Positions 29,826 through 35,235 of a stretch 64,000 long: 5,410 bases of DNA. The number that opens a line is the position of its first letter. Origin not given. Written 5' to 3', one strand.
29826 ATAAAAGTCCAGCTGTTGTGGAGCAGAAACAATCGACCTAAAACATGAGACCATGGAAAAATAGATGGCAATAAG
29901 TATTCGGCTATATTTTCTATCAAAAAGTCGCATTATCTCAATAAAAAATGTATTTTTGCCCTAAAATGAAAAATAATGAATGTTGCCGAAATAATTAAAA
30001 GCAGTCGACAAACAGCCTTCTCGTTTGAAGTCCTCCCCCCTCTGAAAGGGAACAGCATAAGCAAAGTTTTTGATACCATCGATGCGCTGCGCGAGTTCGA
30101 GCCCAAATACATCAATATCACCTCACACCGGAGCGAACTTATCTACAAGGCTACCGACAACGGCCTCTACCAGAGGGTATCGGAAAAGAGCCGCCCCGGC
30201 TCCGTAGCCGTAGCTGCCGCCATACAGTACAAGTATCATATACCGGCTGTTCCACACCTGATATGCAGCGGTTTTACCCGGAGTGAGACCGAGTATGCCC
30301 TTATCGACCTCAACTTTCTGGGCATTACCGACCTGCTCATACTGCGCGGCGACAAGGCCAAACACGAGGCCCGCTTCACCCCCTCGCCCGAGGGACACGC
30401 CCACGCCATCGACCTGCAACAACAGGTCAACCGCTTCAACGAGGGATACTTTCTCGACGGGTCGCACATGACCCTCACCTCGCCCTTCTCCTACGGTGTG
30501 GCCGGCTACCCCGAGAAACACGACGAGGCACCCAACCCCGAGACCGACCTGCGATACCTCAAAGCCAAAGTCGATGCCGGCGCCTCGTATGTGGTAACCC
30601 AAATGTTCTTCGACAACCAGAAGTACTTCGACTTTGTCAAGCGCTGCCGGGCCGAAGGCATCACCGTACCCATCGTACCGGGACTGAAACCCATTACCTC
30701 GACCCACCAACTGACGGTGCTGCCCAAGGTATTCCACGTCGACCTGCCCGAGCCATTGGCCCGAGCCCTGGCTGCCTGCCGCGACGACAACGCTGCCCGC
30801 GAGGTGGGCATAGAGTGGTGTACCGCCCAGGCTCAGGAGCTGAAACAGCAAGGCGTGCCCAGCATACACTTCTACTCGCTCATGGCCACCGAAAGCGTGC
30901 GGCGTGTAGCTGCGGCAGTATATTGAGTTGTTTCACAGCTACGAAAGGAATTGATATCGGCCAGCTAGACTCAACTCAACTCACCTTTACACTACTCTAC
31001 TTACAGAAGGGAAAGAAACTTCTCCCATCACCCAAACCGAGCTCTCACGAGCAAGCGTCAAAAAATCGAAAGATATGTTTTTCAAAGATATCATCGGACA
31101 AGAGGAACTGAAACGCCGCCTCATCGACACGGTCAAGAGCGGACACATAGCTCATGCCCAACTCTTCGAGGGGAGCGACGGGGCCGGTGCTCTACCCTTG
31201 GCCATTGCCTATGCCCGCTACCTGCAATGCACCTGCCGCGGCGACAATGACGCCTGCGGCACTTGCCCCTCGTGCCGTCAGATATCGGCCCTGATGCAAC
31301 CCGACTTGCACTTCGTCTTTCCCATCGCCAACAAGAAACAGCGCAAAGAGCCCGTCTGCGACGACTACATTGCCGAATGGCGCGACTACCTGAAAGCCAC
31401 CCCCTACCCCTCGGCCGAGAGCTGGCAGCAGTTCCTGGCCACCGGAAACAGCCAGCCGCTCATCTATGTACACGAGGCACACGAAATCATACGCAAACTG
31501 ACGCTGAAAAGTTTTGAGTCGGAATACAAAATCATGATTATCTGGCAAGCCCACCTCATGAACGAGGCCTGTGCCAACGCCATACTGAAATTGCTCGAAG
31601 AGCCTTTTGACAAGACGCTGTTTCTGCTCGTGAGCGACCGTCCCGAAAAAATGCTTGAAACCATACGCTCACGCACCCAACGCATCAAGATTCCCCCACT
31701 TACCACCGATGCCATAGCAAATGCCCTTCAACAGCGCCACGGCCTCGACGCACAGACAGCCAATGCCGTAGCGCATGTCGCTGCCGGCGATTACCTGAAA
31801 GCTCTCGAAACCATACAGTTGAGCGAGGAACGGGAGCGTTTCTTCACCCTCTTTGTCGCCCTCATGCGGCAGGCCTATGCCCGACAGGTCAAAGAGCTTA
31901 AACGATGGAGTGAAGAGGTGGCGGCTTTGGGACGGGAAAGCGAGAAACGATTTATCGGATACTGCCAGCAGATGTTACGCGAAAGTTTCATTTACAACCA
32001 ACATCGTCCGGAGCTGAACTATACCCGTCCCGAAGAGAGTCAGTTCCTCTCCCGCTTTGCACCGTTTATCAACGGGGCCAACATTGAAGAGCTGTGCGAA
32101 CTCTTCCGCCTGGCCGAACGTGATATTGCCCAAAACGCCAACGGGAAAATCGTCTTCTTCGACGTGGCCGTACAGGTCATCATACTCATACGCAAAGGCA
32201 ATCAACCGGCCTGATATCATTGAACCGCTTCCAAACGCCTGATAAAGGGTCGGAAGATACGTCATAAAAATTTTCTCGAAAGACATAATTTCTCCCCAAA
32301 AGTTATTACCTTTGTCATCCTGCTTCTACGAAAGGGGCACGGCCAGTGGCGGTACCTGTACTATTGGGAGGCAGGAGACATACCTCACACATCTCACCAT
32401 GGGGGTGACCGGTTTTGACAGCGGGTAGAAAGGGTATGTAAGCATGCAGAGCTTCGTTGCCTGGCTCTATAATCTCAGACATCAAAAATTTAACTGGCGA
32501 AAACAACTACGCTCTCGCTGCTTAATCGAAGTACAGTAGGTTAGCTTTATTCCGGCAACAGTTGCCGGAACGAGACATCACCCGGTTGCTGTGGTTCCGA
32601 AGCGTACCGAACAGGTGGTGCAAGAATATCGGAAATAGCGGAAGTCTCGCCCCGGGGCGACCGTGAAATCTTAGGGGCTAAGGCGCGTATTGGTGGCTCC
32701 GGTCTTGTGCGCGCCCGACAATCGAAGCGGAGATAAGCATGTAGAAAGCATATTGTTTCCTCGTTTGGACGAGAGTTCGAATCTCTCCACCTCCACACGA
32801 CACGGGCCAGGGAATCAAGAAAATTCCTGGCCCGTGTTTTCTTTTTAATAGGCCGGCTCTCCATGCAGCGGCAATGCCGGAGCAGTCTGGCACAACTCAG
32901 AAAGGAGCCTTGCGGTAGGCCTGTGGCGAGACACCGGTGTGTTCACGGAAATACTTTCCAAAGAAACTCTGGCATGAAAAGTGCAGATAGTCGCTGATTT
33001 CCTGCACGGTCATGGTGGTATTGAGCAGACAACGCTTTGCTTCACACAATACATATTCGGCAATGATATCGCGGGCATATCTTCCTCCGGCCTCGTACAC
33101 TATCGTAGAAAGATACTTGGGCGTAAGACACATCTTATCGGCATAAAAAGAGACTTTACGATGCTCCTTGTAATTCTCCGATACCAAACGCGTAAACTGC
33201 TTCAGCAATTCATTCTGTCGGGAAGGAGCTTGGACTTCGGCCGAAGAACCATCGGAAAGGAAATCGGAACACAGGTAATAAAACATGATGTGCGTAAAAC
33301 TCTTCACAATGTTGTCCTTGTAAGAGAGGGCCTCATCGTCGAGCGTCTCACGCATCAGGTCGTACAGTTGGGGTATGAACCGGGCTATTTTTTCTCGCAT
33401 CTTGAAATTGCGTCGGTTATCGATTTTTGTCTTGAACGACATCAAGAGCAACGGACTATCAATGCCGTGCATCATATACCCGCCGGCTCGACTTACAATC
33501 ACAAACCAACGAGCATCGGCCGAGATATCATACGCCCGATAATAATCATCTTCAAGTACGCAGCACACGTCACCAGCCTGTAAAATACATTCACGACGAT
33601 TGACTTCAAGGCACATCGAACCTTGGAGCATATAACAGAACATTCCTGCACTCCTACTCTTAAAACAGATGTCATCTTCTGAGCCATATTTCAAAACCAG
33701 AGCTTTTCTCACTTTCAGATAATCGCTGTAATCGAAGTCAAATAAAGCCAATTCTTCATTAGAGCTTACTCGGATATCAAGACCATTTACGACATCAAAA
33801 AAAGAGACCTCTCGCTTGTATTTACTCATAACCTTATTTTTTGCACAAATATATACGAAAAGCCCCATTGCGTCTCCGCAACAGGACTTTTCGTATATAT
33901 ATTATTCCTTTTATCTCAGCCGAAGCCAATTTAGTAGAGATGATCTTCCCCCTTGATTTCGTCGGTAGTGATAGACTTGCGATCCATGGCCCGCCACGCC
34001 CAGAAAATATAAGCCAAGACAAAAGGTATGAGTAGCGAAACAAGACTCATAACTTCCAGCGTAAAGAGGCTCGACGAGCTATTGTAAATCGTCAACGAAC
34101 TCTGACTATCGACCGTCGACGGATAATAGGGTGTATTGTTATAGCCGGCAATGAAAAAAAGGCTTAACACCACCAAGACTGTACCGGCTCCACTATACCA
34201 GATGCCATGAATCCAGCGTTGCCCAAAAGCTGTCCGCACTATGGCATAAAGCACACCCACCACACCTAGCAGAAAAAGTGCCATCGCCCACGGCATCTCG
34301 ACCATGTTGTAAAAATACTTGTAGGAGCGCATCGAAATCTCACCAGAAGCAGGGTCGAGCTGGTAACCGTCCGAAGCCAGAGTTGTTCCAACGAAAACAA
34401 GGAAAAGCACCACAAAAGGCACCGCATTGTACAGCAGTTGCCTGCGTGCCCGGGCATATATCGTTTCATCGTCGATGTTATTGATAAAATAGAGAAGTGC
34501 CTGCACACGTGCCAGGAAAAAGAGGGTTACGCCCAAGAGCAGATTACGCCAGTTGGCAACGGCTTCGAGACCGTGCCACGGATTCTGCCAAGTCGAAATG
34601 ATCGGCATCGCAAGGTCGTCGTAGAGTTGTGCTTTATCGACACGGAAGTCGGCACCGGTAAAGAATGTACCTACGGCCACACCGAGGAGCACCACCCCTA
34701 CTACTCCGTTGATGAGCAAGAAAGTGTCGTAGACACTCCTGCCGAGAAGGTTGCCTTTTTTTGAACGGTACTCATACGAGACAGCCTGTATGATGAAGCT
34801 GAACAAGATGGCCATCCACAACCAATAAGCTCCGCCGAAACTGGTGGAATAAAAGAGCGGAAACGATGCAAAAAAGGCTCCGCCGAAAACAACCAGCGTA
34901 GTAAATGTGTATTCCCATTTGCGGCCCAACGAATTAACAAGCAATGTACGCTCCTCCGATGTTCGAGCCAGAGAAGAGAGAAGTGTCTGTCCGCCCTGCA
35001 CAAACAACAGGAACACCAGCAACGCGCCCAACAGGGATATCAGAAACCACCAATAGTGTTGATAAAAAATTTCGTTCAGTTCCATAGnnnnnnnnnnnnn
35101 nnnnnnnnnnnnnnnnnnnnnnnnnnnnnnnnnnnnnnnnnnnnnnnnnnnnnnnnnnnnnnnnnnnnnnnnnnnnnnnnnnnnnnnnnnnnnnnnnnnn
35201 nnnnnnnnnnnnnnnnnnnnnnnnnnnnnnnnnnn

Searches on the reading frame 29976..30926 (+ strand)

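Call 8: search_protein_families(library=pfam, proteins=[window:29976-30926:+], max_evalue=0.001)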
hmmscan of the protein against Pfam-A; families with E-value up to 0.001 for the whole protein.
window:29976-30926:+ (316 aa): 1 family
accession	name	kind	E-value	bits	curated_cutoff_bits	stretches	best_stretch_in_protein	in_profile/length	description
PF02219.23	MTHFR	-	5.5e-62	210.1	24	1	8-312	7-283/287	Methylenetetrahydrofolate reductase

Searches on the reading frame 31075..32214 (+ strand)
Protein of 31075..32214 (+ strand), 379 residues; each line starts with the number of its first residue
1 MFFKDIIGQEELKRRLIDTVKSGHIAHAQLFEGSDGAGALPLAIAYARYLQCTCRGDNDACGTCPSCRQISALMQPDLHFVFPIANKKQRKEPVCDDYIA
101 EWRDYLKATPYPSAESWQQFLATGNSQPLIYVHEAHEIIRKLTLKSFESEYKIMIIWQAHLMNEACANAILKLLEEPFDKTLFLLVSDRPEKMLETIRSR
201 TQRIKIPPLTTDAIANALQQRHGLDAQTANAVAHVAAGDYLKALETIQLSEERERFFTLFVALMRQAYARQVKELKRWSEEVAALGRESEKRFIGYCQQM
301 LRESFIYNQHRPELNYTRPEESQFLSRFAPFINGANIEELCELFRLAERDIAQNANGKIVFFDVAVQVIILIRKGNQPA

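Call 8: search_protein_families(library=pfam, proteins=[window:31075-32214:+], max_evalue=0.001)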
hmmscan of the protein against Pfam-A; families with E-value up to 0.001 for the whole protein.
window:31075-32214:+ (379 aa): 1 family
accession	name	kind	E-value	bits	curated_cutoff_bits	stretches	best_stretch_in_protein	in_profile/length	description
PF13177.12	DNA_pol3_delta2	-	1.7e-42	145.5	27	1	8-209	1-160/161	DNA polymerase III, delta subunit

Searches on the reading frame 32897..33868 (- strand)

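Call 8: search_protein_families(library=pfam, proteins=[window:32897-33868:-], max_evalue=0.001)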
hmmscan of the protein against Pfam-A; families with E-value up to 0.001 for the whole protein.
window:32897-33868:- (323 aa): 1 family
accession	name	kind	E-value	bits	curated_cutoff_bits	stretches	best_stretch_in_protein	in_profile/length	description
PF12833.13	HTH_18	-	1.7e-16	60.7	33.6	1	242-320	1-79/80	Helix-turn-helix domain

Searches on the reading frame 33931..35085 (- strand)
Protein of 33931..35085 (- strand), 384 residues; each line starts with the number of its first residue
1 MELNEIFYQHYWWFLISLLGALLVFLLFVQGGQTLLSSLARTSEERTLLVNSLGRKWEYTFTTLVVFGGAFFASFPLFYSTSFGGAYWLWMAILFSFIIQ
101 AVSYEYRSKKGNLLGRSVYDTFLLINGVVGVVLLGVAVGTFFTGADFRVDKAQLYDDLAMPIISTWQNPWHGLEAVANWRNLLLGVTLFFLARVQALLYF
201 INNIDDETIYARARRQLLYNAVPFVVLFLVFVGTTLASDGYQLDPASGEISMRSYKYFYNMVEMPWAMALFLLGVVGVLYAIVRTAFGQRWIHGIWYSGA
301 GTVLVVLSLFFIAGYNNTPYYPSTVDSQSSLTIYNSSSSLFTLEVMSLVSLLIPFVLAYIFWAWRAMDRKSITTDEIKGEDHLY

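Call 8: search_protein_families(library=pfam, proteins=[window:33931-35085:-], max_evalue=0.001)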
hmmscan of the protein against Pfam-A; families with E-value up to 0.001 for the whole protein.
window:33931-35085:- (384 aa): 1 family
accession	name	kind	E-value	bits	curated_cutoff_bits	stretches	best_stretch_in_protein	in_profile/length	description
PF02322.20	Cyt_bd_oxida_II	-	3.2e-70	237.3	35.6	1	9-367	2-302/302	Cytochrome bd terminal oxidase subunit II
